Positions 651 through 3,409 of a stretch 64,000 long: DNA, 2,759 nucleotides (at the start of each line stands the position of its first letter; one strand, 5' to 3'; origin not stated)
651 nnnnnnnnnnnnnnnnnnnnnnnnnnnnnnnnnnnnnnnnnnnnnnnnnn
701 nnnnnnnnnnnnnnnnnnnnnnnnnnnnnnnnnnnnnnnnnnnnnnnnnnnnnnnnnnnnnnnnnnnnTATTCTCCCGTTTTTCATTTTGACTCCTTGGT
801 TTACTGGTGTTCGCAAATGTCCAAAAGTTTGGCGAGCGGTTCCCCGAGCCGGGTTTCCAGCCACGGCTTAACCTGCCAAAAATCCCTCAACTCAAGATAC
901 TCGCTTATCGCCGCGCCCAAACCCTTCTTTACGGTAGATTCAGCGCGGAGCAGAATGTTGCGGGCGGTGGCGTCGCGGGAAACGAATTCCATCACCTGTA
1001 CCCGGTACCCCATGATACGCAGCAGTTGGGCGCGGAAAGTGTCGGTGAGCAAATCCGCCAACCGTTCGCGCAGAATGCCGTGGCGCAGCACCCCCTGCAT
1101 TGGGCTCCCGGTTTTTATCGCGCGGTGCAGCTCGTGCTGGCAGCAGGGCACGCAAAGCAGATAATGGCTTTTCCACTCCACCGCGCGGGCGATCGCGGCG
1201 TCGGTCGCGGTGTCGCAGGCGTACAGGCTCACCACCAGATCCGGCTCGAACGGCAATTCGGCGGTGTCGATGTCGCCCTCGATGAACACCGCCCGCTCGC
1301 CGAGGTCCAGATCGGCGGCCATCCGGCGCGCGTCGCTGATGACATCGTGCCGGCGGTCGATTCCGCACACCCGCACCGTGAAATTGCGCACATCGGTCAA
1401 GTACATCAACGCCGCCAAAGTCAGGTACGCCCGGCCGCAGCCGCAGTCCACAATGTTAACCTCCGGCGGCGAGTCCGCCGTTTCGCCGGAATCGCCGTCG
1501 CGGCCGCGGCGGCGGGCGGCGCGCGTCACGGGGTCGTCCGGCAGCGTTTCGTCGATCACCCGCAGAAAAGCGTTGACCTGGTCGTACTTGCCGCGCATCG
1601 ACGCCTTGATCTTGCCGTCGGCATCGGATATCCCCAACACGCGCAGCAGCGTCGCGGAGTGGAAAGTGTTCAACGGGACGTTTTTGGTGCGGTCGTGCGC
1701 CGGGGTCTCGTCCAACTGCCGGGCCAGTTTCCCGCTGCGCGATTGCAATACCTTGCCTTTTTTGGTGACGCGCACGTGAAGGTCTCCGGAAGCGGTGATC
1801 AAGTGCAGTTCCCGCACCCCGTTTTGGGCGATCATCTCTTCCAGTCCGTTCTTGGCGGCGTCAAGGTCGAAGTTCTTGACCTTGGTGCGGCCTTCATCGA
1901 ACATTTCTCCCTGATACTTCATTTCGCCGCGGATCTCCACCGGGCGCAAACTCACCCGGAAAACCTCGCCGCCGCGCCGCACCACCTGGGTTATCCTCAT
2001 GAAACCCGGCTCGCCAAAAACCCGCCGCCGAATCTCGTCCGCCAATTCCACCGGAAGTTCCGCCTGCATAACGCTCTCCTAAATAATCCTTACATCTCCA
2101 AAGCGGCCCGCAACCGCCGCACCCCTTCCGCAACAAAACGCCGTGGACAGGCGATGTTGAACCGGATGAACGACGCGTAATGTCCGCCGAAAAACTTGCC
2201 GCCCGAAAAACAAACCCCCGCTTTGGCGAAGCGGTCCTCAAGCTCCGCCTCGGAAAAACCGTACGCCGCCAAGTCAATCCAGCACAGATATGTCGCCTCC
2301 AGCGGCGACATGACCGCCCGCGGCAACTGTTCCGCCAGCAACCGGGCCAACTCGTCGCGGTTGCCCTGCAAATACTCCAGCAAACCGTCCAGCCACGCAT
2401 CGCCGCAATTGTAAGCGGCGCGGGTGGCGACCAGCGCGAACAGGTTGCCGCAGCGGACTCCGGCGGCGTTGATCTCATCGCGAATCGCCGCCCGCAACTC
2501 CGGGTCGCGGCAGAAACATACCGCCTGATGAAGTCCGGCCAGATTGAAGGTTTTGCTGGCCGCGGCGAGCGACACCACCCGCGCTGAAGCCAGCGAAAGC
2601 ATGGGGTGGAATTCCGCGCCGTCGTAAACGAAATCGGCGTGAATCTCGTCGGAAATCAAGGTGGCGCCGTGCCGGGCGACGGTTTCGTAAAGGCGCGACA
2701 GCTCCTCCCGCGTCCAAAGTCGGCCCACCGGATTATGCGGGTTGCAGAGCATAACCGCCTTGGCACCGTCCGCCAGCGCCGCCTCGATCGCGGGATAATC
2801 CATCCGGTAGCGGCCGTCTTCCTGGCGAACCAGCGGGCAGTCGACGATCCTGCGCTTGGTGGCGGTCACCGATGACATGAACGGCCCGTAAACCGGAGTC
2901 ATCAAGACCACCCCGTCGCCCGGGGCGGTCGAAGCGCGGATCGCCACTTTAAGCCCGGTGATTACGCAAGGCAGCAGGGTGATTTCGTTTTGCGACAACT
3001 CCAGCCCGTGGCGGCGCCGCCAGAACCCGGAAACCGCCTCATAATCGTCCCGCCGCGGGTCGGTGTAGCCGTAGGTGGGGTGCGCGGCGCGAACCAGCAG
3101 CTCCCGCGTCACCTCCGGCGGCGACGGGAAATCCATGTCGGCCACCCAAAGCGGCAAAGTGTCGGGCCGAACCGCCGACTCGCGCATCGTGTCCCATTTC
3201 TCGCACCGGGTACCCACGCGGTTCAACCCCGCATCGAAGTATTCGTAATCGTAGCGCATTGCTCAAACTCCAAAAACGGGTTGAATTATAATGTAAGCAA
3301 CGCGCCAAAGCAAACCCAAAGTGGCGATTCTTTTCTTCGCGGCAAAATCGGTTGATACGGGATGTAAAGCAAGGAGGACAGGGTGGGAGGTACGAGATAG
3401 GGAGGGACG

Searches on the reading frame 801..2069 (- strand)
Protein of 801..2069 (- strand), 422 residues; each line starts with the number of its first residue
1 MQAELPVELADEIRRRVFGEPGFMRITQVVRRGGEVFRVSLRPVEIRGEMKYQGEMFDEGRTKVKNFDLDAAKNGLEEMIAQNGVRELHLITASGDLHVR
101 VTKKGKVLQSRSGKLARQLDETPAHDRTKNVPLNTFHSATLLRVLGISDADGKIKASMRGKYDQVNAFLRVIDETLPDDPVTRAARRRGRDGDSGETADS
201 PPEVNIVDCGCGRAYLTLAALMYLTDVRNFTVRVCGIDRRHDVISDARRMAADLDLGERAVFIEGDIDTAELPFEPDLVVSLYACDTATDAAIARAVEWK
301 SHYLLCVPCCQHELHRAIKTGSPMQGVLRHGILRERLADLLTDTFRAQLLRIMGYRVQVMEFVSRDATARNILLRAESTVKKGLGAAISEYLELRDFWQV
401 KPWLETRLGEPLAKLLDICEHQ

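Call 72: search_protein_families(library=pfam, proteins=[window:801-2069:-], max_evalue=0.0001)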
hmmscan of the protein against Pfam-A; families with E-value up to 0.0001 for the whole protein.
window:801-2069:- (422 aa): 3 families
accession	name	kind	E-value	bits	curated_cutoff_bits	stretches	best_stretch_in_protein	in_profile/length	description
PF13679.12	Methyltransf_32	-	1.5e-30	106.4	27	1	161-315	2-141/143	Methyltransferase domain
PF13847.12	Methyltransf_31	-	3.5e-09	37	27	1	204-290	5-89/145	Methyltransferase domain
PF13649.12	Methyltransf_25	-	6.8e-06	27.1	27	1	206-296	1-85/97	Methyltransferase domain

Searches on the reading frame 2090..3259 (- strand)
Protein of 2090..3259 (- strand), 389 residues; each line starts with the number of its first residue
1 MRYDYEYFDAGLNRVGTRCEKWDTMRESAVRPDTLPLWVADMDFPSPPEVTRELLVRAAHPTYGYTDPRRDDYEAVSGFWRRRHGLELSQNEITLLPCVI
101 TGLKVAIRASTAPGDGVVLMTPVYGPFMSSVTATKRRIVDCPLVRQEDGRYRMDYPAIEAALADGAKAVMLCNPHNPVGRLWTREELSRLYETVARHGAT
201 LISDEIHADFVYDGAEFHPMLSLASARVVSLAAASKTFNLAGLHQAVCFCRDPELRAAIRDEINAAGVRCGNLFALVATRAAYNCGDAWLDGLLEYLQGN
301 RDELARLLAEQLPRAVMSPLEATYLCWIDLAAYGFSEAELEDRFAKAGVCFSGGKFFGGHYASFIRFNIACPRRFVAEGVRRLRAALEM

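Call 72: search_protein_families(library=pfam, proteins=[window:2090-3259:-], max_evalue=0.0001)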
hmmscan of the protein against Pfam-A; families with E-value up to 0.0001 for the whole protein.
window:2090-3259:- (389 aa): 1 family
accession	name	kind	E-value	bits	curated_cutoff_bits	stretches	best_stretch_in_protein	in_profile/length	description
PF00155.27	Aminotran_1_2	-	4.2e-36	125.3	19.7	1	39-382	8-360/361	Aminotransferase class I and II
